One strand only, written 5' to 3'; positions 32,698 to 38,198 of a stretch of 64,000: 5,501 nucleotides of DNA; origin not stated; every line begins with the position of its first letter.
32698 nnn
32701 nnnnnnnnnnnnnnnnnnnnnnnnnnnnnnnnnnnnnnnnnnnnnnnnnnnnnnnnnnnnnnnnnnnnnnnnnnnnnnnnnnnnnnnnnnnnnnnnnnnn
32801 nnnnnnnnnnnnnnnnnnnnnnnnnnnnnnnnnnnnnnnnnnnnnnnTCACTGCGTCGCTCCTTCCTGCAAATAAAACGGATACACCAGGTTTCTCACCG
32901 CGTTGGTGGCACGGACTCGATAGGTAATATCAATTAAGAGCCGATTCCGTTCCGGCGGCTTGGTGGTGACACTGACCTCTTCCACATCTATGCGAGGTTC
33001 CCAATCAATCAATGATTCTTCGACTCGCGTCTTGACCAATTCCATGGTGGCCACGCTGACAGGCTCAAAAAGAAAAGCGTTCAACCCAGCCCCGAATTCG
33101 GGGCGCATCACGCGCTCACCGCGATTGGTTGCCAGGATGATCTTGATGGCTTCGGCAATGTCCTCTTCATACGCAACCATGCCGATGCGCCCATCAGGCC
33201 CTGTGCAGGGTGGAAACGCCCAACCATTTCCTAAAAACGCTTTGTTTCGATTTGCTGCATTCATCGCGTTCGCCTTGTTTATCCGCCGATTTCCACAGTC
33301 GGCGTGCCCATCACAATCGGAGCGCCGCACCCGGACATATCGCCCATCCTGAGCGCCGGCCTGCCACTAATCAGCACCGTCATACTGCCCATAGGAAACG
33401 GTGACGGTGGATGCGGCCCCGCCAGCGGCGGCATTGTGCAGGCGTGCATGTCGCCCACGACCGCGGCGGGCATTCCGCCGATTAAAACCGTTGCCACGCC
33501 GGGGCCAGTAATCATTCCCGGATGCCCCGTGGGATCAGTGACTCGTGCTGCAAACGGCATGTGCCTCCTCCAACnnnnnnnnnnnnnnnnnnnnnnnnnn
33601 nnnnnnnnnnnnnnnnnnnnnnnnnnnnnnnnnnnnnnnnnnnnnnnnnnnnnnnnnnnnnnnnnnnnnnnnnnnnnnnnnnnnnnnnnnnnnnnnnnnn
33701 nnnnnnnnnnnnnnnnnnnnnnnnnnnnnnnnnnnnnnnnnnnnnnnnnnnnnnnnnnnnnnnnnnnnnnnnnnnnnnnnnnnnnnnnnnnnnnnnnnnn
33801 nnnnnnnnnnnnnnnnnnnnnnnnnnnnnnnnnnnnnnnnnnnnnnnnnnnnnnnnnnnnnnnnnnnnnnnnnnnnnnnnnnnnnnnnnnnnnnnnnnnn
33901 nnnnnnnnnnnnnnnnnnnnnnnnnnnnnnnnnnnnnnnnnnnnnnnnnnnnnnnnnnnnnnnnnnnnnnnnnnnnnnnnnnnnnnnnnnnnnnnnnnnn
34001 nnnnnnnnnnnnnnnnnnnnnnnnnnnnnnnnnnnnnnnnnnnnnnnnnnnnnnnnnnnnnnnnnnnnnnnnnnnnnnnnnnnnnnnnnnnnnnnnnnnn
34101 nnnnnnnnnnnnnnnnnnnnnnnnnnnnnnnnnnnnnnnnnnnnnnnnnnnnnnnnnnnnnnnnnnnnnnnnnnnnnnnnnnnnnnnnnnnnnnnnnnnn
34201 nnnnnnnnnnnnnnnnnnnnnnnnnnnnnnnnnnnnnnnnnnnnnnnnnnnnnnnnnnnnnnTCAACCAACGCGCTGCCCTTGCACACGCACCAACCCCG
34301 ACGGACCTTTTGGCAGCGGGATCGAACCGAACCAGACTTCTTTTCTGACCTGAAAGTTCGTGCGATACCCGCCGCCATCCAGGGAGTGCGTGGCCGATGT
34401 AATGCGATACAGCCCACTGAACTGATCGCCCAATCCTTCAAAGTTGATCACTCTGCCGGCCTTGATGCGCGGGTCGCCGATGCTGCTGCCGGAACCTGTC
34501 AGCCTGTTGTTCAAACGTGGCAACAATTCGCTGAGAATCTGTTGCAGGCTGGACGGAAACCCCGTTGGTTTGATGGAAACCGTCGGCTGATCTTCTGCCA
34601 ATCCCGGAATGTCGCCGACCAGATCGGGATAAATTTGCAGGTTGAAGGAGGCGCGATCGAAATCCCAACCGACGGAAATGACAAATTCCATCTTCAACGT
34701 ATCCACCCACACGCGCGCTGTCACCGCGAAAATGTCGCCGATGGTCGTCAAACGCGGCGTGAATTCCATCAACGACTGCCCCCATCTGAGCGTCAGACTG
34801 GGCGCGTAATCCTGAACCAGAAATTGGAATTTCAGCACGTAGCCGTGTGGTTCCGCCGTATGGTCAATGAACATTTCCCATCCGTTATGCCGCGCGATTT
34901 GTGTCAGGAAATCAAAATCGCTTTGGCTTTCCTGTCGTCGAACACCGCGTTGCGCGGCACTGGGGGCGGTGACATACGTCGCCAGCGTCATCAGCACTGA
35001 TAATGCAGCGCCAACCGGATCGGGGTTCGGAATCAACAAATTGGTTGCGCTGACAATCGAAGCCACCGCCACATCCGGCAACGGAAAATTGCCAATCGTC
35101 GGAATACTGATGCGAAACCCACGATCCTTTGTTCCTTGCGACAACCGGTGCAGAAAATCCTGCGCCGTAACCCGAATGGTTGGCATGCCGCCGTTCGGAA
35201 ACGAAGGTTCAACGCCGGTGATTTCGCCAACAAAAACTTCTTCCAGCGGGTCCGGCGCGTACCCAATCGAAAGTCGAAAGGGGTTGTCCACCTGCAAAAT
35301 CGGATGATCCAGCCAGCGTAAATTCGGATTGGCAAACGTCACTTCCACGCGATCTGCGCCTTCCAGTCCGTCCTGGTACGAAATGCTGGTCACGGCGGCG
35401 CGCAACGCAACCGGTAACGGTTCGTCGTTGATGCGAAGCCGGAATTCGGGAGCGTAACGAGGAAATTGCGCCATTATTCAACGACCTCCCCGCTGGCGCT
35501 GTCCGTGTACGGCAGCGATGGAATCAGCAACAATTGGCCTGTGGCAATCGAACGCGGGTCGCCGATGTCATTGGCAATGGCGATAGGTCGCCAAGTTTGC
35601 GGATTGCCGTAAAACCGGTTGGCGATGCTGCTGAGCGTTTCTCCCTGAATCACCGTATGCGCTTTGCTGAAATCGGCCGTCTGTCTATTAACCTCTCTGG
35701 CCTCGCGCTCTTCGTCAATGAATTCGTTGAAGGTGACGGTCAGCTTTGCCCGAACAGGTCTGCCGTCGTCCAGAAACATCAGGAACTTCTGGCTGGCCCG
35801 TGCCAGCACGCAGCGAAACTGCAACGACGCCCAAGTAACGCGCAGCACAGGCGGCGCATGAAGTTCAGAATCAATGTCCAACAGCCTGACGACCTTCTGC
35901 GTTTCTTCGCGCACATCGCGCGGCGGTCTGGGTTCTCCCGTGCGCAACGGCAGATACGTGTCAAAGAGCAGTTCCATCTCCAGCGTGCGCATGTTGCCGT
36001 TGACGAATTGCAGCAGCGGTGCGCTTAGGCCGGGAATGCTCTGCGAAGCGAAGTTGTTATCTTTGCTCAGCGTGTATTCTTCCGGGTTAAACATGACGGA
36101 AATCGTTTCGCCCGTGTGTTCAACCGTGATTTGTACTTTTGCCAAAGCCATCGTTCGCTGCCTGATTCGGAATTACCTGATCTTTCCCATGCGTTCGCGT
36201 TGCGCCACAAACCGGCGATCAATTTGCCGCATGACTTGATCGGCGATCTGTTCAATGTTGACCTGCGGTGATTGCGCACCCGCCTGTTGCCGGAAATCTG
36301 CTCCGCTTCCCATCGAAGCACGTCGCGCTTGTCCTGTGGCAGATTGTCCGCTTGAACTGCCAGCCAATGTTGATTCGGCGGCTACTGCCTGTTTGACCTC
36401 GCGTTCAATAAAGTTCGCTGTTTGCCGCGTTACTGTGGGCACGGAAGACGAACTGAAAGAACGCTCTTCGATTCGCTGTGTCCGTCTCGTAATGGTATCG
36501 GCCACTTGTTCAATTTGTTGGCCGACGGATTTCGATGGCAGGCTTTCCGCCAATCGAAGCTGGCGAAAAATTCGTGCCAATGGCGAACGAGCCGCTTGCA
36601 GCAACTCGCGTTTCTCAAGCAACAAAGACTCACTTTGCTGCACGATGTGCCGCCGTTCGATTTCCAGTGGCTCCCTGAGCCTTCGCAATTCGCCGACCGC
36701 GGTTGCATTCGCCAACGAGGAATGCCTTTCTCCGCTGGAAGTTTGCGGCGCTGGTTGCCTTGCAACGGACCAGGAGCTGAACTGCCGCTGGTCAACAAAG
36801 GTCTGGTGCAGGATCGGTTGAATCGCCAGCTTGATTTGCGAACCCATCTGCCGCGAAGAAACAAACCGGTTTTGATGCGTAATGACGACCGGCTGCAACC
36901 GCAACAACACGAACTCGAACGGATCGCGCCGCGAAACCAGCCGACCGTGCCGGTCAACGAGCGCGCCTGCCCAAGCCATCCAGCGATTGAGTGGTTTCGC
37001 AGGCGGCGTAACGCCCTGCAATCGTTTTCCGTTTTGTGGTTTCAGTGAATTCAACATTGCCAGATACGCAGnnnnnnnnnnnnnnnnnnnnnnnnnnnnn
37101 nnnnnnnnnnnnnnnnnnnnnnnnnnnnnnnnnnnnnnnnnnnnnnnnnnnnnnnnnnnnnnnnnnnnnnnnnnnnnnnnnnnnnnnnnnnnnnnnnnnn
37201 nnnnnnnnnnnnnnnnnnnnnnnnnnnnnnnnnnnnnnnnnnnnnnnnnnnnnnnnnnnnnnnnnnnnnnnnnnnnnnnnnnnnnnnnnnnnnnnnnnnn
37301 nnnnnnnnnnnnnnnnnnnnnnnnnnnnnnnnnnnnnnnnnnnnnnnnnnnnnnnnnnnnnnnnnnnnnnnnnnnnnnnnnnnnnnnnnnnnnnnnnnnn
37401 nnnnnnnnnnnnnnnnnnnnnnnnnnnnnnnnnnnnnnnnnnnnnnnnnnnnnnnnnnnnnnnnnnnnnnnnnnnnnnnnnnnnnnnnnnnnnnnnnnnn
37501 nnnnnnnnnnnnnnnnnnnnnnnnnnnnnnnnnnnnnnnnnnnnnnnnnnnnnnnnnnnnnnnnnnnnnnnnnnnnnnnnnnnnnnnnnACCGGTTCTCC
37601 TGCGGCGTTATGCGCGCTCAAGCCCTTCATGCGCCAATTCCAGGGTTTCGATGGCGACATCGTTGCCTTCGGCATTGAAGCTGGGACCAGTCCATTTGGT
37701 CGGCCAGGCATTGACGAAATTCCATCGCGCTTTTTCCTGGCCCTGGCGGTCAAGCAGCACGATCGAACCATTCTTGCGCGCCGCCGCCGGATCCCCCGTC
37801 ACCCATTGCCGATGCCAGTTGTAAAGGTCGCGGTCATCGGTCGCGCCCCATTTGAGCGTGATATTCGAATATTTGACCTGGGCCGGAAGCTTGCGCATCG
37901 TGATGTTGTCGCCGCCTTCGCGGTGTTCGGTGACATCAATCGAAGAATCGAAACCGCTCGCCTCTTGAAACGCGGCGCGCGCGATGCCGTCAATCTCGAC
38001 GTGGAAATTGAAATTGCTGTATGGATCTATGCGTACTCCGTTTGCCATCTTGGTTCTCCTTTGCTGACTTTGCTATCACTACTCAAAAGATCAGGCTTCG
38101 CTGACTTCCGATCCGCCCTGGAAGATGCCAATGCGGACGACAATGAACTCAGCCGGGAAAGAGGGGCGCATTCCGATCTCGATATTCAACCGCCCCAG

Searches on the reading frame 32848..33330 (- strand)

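Call 6: search_protein_families(library=ncbifam, proteins=[window:32848-33330:-], max_evalue=0.01)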
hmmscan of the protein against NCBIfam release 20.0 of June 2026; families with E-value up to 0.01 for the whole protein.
window:32848-33330:- (160 aa): 1 family
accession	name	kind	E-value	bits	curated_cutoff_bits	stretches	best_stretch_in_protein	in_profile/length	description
TIGR03357.1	VI_zyme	equivalog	0.00021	20.9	53.2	1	56-155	28-126/133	type VI secretion system baseplate subunit TssE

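Call 7: search_protein_families(library=pfam, proteins=[window:32848-33330:-], max_evalue=0.01)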
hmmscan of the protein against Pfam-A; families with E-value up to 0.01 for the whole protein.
window:32848-33330:- (160 aa): 2 families
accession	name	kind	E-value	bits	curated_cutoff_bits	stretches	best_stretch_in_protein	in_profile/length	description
PF04965.19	GPW_gp25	-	1.4e-25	89.4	27.2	1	54-143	3-95/96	Baseplate wedge protein gp25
PF10934.14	Sheath_initiator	-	0.0015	19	32.9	1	45-124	14-94/104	Contractile injection system sheath initiator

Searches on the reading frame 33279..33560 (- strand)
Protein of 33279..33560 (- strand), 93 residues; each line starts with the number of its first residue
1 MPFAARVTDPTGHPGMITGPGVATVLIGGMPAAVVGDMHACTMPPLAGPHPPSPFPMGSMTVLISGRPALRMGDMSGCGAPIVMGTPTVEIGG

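Call 78: search_protein_families(library=pfam, proteins=[window:33279-33560:-], max_evalue=0.001)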
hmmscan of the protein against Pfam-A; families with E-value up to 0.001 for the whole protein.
window:33279-33560:- (93 aa): 1 family
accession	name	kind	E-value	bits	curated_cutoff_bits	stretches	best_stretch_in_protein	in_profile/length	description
PF05488.18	PAAR_motif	-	2.5e-19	69.7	27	1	9-83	3-69/70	PAAR motif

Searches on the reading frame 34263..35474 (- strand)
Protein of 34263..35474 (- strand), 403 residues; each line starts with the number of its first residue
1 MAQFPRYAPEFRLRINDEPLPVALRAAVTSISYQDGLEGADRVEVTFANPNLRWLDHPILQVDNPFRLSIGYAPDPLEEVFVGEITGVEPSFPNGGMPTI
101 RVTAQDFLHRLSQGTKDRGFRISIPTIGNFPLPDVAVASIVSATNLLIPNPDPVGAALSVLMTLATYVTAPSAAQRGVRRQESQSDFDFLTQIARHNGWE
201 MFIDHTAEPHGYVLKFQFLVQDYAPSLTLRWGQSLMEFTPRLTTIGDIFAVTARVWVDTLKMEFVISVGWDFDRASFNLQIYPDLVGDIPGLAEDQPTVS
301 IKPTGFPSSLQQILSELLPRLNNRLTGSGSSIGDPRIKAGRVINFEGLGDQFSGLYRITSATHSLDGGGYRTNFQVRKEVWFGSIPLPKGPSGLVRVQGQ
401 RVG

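Call 6: search_protein_families(library=ncbifam, proteins=[window:34263-35474:-], max_evalue=0.01)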
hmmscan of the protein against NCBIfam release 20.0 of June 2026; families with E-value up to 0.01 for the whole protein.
window:34263-35474:- (403 aa): 1 family
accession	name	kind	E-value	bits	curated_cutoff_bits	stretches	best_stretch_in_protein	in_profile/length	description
NF033848.1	VgrG_rel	hypoth_equivalog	4.9e-17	61.4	275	2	180-377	148-349/547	VgrG-related protein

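Call 7: search_protein_families(library=pfam, proteins=[window:34263-35474:-], max_evalue=0.01)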
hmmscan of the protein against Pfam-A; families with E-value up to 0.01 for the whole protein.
window:34263-35474:- (403 aa): 0 families

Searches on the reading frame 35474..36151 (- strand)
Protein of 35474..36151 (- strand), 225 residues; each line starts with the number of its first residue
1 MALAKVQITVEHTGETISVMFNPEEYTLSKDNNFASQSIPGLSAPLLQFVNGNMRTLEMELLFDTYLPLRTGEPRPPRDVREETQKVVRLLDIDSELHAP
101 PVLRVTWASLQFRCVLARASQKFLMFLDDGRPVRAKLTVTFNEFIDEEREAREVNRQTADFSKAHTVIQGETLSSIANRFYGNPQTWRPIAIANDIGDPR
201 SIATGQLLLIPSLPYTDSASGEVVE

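Call 6: search_protein_families(library=ncbifam, proteins=[window:35474-36151:-], max_evalue=0.01)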
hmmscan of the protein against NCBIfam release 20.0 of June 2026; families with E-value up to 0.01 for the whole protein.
window:35474-36151:- (225 aa): 2 families
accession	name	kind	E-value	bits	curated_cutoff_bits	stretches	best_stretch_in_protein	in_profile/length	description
NF008399.0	PRK11198.1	equivalog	4.4e-07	30.4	134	1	156-212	89-147/149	peptidoglycan-binding protein LysM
NF052398.1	Agg_Promo_Fact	equivalog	0.0031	17.7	170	1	157-212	23-75/202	aggregation-promoting factor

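Call 7: search_protein_families(library=pfam, proteins=[window:35474-36151:-], max_evalue=0.01)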
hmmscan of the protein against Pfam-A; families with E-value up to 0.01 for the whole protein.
window:35474-36151:- (225 aa): 3 families
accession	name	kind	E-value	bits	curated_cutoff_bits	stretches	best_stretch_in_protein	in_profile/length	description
PF19266.4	CIS_tube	-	3.1e-36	125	27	1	11-151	17-157/158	Contractile injection system tube protein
PF01476.26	LysM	-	5.6e-07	29.9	20.9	1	165-211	1-43/43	LysM domain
PF23473.1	LysM3_LYK4_5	-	0.0015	19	29.3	0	167-211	7-47/48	LYK4/5 LysM3 domain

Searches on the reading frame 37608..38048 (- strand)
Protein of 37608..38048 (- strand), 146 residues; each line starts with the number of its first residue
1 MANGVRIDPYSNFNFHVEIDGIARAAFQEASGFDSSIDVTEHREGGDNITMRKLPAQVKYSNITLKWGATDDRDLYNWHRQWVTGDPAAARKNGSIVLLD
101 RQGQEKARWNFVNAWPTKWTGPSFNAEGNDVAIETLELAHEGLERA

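Call 16: search_protein_families(library=pfam, proteins=[window:37608-38048:-], max_evalue=0.01)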
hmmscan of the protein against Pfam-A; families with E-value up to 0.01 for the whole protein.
window:37608-38048:- (146 aa): 1 family
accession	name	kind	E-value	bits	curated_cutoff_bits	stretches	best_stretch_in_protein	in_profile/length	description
PF06841.18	Phage_T4_gp19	-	7.2e-52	175.2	28.2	1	12-144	2-134/134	T4-like virus tail tube protein gp19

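Call 67: find_encoding_contigs(protein=window:37608-38048:-, flank=2000, max_places=3)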
Protein window:37608-38048:- (146 aa): 1 contig read that carries it; 1 place shown.
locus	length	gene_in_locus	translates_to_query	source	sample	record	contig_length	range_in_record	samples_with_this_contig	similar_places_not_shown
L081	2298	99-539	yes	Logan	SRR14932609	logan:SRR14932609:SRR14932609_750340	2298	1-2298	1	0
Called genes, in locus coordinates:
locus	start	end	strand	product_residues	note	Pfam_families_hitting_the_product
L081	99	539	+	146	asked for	PF06841:Phage_T4_gp19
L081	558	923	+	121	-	-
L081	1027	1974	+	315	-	-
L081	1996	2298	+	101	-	?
